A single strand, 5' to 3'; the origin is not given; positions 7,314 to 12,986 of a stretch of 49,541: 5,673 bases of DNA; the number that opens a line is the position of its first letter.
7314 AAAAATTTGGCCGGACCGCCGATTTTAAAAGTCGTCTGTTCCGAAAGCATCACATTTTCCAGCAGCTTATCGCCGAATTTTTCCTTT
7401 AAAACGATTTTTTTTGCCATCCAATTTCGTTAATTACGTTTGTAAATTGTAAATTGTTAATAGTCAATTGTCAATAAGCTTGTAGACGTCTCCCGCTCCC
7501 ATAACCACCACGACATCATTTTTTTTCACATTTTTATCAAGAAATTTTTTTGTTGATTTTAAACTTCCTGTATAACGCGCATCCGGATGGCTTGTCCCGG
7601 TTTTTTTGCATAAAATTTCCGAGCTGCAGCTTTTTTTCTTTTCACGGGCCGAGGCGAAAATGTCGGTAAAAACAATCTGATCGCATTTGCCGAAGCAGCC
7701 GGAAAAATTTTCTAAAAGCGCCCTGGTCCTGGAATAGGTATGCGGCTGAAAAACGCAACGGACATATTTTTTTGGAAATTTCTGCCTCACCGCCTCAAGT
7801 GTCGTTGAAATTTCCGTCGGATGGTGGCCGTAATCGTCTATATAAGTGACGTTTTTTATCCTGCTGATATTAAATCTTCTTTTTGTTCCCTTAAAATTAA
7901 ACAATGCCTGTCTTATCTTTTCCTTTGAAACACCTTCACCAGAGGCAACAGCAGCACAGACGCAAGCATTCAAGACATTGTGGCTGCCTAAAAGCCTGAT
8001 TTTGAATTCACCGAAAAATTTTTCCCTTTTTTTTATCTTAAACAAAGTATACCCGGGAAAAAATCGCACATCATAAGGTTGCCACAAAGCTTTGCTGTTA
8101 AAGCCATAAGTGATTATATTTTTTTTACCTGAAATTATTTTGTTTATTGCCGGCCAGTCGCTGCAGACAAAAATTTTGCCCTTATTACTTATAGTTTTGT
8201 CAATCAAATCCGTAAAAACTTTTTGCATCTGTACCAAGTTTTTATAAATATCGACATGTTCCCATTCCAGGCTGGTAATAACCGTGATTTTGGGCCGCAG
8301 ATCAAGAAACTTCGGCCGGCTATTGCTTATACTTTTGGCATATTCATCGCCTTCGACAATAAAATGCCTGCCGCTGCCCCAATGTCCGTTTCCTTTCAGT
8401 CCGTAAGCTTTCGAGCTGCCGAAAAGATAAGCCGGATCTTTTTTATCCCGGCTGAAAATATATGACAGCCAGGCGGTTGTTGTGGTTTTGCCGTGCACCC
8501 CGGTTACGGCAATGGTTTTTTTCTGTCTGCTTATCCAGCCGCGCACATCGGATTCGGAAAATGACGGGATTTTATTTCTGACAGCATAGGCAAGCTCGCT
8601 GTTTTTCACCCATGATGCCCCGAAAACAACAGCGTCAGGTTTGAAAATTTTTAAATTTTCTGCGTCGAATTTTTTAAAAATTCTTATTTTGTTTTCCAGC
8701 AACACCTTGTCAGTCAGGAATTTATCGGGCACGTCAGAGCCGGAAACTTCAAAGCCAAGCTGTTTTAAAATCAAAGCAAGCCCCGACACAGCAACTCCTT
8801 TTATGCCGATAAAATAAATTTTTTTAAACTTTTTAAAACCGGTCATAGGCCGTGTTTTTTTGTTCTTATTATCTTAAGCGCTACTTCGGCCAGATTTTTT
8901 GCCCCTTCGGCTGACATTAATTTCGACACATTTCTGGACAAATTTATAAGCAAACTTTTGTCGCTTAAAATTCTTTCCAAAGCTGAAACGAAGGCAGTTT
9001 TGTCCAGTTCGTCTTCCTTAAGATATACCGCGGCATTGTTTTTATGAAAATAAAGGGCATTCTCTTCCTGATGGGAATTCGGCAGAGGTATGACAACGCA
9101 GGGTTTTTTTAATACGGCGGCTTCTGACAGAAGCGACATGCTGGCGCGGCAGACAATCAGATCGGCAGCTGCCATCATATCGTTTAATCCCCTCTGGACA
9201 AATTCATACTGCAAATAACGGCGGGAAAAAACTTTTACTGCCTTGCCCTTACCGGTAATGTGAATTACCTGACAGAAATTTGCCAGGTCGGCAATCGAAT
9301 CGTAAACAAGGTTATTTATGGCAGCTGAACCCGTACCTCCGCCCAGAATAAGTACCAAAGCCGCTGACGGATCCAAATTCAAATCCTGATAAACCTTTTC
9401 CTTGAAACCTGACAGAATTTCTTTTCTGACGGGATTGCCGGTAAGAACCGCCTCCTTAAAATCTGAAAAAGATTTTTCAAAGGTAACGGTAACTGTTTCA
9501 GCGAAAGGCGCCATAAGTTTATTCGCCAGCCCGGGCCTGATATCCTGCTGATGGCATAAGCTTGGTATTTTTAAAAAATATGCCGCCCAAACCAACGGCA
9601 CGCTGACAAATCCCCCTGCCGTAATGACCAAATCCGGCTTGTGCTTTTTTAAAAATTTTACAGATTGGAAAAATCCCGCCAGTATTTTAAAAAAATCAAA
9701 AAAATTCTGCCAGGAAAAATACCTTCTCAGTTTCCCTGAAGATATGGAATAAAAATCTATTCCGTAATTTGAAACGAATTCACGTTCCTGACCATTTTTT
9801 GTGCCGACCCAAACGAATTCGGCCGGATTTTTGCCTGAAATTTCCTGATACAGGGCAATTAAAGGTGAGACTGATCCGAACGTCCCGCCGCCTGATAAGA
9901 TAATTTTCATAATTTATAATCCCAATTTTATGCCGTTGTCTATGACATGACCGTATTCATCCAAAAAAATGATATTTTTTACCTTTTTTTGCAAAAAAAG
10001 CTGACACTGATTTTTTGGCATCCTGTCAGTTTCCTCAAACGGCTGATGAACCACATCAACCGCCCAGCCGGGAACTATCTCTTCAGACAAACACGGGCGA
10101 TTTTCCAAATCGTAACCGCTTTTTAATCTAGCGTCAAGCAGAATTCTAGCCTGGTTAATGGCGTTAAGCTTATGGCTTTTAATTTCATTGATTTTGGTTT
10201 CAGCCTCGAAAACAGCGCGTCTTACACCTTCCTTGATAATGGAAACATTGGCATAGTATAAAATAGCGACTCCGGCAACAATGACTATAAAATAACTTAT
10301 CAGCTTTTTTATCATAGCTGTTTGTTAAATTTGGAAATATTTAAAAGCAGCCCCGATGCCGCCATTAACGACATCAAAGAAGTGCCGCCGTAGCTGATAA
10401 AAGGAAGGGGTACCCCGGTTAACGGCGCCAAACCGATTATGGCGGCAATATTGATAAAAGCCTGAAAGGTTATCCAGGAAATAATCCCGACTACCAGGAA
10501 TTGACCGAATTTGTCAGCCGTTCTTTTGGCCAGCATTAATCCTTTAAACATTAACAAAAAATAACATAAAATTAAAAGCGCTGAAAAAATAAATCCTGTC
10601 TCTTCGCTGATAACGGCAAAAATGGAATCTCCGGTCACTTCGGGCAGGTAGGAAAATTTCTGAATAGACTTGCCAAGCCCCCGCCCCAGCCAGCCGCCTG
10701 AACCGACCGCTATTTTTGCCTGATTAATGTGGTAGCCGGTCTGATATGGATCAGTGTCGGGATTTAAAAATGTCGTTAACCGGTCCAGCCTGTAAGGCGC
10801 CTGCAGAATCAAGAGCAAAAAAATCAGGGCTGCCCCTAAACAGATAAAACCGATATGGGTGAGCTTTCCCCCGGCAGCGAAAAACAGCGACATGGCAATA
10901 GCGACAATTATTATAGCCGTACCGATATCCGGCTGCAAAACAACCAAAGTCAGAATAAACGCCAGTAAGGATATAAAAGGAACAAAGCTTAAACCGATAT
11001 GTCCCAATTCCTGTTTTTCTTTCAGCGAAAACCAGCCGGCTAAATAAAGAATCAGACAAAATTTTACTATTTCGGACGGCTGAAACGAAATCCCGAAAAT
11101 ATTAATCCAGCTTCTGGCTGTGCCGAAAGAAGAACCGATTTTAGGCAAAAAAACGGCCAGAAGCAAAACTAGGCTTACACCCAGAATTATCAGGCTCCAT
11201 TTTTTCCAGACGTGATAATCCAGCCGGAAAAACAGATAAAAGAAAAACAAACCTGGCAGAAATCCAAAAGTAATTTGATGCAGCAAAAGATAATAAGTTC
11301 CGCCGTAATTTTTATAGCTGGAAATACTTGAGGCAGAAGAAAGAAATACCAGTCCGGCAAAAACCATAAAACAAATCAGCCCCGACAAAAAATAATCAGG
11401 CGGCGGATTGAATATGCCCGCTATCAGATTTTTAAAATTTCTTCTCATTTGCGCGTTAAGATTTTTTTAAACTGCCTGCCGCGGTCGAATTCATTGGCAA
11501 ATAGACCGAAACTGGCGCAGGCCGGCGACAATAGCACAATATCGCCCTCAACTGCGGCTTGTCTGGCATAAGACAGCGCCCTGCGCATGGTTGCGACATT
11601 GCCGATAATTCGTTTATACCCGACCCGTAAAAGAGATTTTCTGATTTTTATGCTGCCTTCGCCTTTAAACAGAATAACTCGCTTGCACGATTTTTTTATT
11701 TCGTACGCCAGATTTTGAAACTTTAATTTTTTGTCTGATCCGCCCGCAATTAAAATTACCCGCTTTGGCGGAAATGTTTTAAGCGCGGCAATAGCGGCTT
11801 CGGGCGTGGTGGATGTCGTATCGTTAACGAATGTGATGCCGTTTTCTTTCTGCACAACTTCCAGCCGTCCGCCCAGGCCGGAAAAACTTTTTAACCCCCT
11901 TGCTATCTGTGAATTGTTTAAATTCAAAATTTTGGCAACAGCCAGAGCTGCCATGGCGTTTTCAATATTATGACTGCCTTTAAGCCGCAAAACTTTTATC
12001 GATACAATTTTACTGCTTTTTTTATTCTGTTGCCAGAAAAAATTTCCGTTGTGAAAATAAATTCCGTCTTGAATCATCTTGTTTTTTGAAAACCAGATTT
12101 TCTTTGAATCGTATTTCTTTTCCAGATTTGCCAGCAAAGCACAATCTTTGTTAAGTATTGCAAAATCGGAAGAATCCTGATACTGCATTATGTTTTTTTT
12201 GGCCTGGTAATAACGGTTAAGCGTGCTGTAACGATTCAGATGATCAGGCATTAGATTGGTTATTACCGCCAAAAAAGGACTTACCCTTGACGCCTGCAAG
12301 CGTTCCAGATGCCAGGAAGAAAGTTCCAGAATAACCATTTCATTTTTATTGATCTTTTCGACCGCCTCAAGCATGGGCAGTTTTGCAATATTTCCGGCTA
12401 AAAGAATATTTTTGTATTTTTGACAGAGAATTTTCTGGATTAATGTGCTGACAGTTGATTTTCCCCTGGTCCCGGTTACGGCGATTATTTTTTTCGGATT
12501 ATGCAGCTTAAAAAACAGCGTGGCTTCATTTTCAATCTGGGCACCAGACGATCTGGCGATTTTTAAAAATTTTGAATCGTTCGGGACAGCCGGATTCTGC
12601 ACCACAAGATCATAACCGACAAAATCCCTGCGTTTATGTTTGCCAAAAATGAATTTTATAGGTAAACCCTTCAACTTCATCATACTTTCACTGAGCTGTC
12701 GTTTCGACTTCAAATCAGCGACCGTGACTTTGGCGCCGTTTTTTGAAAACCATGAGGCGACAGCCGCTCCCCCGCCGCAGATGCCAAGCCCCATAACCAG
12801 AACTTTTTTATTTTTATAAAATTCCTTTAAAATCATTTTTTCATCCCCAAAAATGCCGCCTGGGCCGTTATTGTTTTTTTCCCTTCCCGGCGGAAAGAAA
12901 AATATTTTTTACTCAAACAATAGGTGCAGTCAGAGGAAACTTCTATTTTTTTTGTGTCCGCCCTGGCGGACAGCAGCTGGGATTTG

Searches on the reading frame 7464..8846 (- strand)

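Call 3: search_protein_families(library=pfam, proteins=[window:7464-8846:-], max_evalue=0.01)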
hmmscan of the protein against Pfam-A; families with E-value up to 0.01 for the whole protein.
window:7464-8846:- (460 aa): 3 families
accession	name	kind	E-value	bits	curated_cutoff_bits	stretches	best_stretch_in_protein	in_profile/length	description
PF08245.18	Mur_ligase_M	-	4.9e-18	66.2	24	1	114-301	1-200/200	Mur ligase middle domain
PF02875.26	Mur_ligase_C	-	8.3e-17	62.7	28.4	1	323-452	1-127/127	Mur ligase, glutamate ligase domain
PF01225.30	Mur_ligase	-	1.6e-14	54.4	21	1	9-109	1-94/95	Mur ligase family, catalytic domain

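Call 4: search_protein_families(library=ncbifam, proteins=[window:7464-8846:-], max_evalue=0.01)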
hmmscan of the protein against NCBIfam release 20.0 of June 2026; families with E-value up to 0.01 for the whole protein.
window:7464-8846:- (460 aa): 25 families
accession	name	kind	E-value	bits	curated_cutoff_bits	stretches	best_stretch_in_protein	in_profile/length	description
TIGR01082.1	murC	equivalog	5.1e-114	381.8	335.1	1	9-459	1-446/449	UDP-N-acetylmuramate--L-alanine ligase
NF011171.0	PRK14573.1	equivalog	1.3e-67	228.4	1015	1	8-457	5-440/809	bifunctional UDP-N-acetylmuramate--L-alanine ligase/D-alanine--D-alanine ligase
TIGR01081.1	mpl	equivalog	5e-53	180.7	388.7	1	9-390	1-381/448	UDP-N-acetylmuramate:L-alanyl-gamma-D-glutamyl-meso-diaminopimelate ligase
NF053645.1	pMurC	equivalog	1.5e-27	96.5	560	2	12-134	3-127/492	pseudomurein biosynthesis peptide ligase pMurC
NF001126.0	PRK00139.1-4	equivalog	1.1e-20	73.7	373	1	186-366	195-374/486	UDP-N-acetylmuramoyl-L-alanyl-D-glutamate--2,6-diaminopimelate ligase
TIGR01143.1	murF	subfamily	1.9e-17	63.3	288.6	1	184-352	149-317/418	UDP-N-acetylmuramoyl-tripeptide--D-alanyl-D-alanine ligase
TIGR01087.1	murD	equivalog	5.6e-17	61.9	211.95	1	65-354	59-336/441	UDP-N-acetylmuramoyl-L-alanine--D-glutamate ligase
TIGR01085.1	murE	subfamily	7.7e-16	58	257.3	2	184-366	177-364/472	UDP-N-acetylmuramyl-tripeptide synthetase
NF008896.0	PRK11929.1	equivalog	3.6e-15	54.9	1023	1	183-366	200-391/965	bifunctional UDP-N-acetylmuramoyl-L-alanyl-D-glutamate--2,6-diaminopimelate ligase MurE/UDP-N-acetylmuramoyl-tripeptide--D-alanyl-D-alanine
NF001124.0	PRK00139.1-2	equivalog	6.5e-15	54.8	476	1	183-366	197-383/500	UDP-N-acetylmuramoyl-L-alanyl-D-glutamate--2,6-diaminopimelate ligase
NF033197.0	F430_CfbE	equivalog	2.9e-13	49.6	250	2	269-353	252-336/430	coenzyme F430 synthase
NF053648.1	pMurE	equivalog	3.6e-11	42.5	600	1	183-357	188-352/464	pseudomurein biosynthesis peptide ligase pMurE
TIGR02068.2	cya_phycin_syn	equivalog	4.4e-11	41.5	850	1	288-449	682-847/862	cyanophycin synthetase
NF010628.0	PRK14022.1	equivalog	5.3e-11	41.9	536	1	240-456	256-461/483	UDP-N-acetylmuramoyl-L-alanyl-D-glutamate--L-lysine ligase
NF053647.1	pMurD2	equivalog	5.9e-10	38.6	550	2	27-133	19-123/405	pseudomurein biosynthesis peptide ligase pMurD2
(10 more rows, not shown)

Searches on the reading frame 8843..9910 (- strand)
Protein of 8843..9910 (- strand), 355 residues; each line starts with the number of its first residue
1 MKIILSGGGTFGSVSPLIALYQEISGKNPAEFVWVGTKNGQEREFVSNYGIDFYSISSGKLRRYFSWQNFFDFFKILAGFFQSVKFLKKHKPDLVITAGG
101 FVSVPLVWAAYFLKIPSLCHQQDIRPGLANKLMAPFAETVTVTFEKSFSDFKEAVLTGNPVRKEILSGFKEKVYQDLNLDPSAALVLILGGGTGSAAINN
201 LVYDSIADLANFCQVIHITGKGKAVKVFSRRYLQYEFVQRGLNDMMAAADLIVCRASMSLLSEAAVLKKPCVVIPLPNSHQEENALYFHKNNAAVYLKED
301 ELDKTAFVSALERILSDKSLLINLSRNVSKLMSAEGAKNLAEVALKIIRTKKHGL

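Call 3: search_protein_families(library=pfam, proteins=[window:8843-9910:-], max_evalue=0.01)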
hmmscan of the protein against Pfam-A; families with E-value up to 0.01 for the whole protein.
window:8843-9910:- (355 aa): 5 families
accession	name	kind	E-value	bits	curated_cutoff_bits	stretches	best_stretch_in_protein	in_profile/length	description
PF03033.26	Glyco_transf_28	-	5.1e-33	114.5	26.2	1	3-140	1-137/139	Glycosyltransferase family 28 N-terminal domain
PF04101.22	Glyco_tran_28_C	-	1.9e-23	83.8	22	1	186-338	2-164/166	Glycosyltransferase family 28 C-terminal domain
PF13528.12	Glyco_trans_1_3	-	1.7e-07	31.2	25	1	189-313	200-320/322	Glycosyl transferase family 1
PF06258.17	Mito_fiss_Elm1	-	0.00013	21.6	27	0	244-280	222-259/304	Mitochondrial fission ELM1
PF08660.17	Alg14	-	0.00085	19.8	27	1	73-120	75-122/171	Oligosaccharide biosynthesis protein Alg14 like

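Call 4: search_protein_families(library=ncbifam, proteins=[window:8843-9910:-], max_evalue=0.01)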
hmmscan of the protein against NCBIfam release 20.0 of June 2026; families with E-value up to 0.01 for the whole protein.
window:8843-9910:- (355 aa): 9 families
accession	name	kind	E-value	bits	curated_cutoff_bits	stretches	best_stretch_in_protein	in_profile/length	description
TIGR01133.1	murG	equivalog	1.1e-76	258.2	250.25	1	1-343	6-352/353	undecaprenyldiphospho-muramoylpentapeptide beta-N-acetylglucosaminyltransferase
NF009102.0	PRK12446.1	equivalog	1.8e-70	237.6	339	1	2-321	3-329/352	undecaprenyldiphospho-muramoylpentapeptide beta-N-acetylglucosaminyltransferase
NF010135.0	PRK13609.1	equivalog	8.8e-14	51.2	500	1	84-350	97-371/388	diglucosyl diacylglycerol synthase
NF010134.0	PRK13608.1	equivalog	2.1e-09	36.9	557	1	74-349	87-370/391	diglucosyl diacylglycerol synthase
NF041549.1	PssD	equivalog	6e-07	29.9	110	1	29-158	22-149/151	PssD/Cps14F family polysaccharide biosynthesis glycosyltransferase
TIGR00661.1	MJ1255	subfamily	2.1e-06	27.2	195.9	1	242-302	241-302/321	MJ1255/VC2487 family glycosyltransferase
NF046028.1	GluronsyltaseWelK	equivalog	3.1e-06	26.5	400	1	77-299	69-282/319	beta-1,4-glucuronosyltransferase WelK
TIGR01426.2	MGT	subfamily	1.5e-05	24.2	260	1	244-349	288-392/393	macrolide family glycosyltransferase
NF041548.1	PssE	equivalog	0.0019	18.2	120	1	230-299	41-112/146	PssE/Cps14G family polysaccharide biosynthesis glycosyltransferase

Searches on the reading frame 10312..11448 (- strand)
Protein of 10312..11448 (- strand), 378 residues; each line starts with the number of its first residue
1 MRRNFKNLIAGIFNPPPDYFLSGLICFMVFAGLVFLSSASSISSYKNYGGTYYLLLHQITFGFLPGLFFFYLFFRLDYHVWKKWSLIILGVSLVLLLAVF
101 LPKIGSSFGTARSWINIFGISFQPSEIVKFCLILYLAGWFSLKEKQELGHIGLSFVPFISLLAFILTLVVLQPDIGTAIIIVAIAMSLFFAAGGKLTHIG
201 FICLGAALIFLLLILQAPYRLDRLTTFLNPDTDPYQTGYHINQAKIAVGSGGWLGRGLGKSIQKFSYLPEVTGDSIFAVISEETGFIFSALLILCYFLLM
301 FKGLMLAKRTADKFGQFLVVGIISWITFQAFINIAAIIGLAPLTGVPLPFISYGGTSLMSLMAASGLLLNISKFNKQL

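Call 3: search_protein_families(library=pfam, proteins=[window:10312-11448:-], max_evalue=0.01)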
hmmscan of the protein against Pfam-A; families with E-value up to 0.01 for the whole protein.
window:10312-11448:- (378 aa): 1 family
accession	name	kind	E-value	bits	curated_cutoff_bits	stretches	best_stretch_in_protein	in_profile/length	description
PF01098.24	FTSW_RODA_SPOVE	-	2e-96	323.5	26.4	1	26-376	7-355/356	Cell cycle protein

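Call 4: search_protein_families(library=ncbifam, proteins=[window:10312-11448:-], max_evalue=0.01)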
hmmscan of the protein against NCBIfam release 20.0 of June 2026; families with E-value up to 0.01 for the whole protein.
window:10312-11448:- (378 aa): 6 families
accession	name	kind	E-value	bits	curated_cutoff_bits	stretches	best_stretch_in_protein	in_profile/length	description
TIGR02614.1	ftsW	equivalog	4.3e-104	348.4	337.5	1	18-373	1-355/357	putative lipid II flippase FtsW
TIGR02615.1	spoVE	exception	1.4e-94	317.5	448.8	1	18-373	1-354/354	stage V sporulation protein E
TIGR02210.1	rodA_shape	equivalog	1.7e-88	297.2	336.7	1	18-373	1-354/357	rod shape-determining protein RodA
NF008042.0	PRK10774.1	equivalog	1.6e-61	208.5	493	1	28-372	46-389/405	cell division protein FtsW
NF008060.0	PRK10794.1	equivalog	2.8e-48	164.8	590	1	66-376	56-364/370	peptidoglycan glycosyltransferase MrdB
NF037961.1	RodA_shape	subfamily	9.2e-40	137.2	150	2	219-361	247-397/415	rod shape-determining protein RodA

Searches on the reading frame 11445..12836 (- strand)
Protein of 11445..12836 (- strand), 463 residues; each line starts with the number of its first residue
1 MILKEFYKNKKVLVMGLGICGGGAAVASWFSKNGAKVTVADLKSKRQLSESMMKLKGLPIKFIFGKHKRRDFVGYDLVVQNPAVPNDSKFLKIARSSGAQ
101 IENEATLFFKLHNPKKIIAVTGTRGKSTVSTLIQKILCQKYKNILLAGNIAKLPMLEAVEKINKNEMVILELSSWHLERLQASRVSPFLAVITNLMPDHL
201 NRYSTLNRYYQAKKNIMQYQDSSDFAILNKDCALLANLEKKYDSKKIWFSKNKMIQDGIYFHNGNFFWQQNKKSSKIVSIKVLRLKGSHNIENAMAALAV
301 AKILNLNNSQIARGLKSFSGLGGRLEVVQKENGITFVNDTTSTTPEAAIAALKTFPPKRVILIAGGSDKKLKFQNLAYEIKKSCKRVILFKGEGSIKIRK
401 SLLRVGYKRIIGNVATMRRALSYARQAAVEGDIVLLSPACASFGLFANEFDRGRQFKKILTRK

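Call 99: search_protein_families(library=pfam, proteins=[window:11445-12836:-], max_evalue=0.001)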
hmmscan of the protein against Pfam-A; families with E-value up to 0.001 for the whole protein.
window:11445-12836:- (463 aa): 3 families
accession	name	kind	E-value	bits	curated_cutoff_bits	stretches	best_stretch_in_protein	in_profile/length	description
PF08245.18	Mur_ligase_M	-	2.1e-31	109.9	24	1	120-301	1-200/200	Mur ligase middle domain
PF02875.26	Mur_ligase_C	-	5.3e-15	56.8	28.4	1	323-440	1-127/127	Mur ligase, glutamate ligase domain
PF21799.2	MurD-like_N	-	3.7e-08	34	27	1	10-101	1-86/88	Mur ligase MurD-like, N-terminal domain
